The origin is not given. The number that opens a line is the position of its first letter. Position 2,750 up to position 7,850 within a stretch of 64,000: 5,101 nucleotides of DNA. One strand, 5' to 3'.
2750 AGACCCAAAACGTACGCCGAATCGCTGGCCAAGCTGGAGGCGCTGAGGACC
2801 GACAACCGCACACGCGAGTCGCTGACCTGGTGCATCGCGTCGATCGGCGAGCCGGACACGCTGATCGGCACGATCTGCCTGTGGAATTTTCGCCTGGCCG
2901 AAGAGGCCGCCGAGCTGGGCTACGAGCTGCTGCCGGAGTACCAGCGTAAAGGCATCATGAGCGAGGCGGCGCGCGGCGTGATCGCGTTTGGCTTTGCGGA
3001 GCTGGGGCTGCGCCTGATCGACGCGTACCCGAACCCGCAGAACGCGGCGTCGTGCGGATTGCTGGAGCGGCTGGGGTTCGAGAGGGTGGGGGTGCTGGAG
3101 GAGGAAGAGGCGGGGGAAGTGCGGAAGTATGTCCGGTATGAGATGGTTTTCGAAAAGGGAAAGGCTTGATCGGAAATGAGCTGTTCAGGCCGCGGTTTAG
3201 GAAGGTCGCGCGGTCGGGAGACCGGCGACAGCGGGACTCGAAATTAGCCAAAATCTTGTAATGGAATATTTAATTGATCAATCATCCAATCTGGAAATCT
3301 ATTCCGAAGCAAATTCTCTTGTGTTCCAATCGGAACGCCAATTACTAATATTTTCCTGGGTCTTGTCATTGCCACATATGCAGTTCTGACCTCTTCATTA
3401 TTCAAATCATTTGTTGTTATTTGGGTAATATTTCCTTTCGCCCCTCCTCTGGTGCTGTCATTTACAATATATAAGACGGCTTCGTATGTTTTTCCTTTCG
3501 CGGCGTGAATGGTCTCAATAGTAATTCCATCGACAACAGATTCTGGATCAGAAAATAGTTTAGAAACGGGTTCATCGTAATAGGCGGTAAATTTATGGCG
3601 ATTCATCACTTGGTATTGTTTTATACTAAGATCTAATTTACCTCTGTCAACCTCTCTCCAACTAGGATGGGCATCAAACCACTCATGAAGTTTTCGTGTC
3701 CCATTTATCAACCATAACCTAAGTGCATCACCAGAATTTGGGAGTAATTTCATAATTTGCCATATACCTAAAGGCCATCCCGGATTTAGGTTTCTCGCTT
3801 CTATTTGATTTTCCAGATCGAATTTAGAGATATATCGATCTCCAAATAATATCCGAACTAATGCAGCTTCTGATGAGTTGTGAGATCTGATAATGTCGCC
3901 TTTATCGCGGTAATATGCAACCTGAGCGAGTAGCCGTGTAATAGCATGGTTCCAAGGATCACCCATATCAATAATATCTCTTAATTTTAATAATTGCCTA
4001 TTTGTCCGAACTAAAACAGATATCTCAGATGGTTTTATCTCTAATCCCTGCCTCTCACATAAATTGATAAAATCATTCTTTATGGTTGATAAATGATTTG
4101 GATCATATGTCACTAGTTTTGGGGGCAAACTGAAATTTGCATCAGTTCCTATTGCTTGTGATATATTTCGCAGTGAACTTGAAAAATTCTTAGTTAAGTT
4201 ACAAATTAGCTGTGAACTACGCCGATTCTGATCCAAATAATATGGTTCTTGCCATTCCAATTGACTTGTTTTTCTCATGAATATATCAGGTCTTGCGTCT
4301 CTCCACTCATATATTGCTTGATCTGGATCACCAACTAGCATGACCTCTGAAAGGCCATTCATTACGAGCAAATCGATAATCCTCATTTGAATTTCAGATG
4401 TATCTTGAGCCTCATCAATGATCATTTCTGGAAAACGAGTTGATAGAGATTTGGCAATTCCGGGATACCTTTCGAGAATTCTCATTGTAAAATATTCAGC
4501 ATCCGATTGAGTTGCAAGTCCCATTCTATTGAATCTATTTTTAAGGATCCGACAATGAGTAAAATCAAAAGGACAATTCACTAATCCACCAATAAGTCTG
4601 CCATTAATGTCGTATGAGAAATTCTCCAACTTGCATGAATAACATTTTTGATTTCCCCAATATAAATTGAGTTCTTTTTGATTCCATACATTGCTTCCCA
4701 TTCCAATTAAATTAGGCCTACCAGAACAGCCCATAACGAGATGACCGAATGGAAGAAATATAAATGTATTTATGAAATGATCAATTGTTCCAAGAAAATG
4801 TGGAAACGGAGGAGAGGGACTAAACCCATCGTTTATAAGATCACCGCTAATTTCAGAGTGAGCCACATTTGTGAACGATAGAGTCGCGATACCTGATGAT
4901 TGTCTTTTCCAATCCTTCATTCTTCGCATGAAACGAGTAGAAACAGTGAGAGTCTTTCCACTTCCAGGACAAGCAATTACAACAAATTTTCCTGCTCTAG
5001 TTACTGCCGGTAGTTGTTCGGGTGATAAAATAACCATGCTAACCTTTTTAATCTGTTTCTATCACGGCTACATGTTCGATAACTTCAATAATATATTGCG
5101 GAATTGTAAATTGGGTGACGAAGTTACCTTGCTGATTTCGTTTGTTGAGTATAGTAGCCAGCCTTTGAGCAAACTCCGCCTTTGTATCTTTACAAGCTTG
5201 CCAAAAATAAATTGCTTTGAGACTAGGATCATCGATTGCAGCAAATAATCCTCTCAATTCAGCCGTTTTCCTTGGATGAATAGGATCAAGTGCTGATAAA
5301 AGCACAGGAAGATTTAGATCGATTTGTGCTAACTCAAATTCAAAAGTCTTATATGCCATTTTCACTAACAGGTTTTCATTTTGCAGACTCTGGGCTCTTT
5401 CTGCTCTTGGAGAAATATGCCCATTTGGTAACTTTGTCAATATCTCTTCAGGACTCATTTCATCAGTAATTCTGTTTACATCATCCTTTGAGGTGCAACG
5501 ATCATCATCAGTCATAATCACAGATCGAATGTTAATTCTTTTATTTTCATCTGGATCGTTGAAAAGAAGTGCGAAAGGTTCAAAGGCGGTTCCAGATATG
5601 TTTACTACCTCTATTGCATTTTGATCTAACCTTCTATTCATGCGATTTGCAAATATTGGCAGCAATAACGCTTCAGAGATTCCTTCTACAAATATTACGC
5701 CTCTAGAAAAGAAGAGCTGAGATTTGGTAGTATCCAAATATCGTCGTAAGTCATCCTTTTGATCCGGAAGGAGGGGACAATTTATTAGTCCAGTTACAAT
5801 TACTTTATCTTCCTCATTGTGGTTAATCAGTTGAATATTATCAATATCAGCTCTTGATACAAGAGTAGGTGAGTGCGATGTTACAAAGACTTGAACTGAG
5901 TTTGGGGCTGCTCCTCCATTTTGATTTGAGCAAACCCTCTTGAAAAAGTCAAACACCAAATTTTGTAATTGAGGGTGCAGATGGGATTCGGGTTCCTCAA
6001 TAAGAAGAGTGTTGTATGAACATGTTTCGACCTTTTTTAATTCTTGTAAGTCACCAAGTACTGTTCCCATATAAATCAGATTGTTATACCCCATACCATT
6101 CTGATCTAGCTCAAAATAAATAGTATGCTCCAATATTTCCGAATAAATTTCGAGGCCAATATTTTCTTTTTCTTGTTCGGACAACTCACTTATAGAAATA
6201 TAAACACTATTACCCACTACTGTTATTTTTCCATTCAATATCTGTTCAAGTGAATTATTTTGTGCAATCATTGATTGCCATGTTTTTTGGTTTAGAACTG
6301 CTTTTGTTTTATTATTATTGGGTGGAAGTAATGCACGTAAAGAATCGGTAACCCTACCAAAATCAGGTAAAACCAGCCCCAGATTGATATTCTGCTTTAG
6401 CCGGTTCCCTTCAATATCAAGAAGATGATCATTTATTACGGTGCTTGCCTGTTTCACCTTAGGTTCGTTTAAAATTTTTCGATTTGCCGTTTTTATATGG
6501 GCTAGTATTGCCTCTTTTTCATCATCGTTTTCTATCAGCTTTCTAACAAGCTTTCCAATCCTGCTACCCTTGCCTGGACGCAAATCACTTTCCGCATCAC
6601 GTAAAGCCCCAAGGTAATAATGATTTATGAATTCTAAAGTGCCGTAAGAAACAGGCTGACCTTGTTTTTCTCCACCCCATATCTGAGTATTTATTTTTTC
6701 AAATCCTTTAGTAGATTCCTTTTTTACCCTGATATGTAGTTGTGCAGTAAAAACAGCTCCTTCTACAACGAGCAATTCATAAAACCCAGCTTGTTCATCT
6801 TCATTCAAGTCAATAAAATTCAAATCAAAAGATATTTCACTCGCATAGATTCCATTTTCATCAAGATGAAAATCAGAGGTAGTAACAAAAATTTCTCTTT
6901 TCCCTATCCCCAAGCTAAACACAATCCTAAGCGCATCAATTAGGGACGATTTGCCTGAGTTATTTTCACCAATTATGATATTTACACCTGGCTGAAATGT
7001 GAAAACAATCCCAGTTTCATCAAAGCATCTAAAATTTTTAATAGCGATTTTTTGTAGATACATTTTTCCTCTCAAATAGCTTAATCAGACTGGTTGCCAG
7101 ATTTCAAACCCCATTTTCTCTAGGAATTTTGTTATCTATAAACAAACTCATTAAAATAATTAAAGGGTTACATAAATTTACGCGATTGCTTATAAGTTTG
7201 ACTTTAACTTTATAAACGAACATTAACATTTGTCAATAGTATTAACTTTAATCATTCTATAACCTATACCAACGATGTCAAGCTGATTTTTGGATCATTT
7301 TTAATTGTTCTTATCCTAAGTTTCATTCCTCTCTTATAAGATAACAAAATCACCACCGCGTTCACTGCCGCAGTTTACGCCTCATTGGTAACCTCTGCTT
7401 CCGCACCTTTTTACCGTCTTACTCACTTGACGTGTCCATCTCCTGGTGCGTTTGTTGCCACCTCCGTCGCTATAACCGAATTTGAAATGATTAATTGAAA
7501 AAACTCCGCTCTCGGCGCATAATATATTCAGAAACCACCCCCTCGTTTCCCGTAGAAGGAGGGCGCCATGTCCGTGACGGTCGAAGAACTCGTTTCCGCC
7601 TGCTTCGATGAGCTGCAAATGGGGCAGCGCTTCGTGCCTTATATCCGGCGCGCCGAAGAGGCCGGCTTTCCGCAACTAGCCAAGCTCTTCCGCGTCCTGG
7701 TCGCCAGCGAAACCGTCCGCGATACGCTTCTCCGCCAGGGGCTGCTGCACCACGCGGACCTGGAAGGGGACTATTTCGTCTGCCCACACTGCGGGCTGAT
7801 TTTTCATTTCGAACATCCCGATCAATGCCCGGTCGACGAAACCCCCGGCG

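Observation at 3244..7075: Gabija-like two-gene defence module (Class 2 OLD ATPase-TOPRIM plus UvrD-like helicase) on a low-GC island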

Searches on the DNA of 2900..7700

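Call 61: search_rna_families(source=window, start=2900, end=7700, threshold=evalue, max_evalue=1)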
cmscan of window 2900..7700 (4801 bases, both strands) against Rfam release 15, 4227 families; matches with E-value up to 1: 0.
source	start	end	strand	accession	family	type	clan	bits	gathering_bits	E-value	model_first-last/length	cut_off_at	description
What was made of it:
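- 7064..7345 (-): AT-rich (28% GC) upstream region of gajA. Contains the ribosome-binding site GAGAGG (7068-7073) and the best promoter-like site, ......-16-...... (7281..7254). No Rfam hit (call 61).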

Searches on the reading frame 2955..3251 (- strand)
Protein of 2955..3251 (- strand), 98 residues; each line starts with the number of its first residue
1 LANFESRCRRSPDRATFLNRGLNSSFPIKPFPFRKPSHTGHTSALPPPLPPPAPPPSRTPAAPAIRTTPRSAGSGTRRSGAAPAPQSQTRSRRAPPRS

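Call 17: search_protein_families(library=pfam, proteins=[window:2955-3251:-], max_evalue=0.01)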
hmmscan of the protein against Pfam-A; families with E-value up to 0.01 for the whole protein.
window:2955-3251:- (98 aa): 0 families
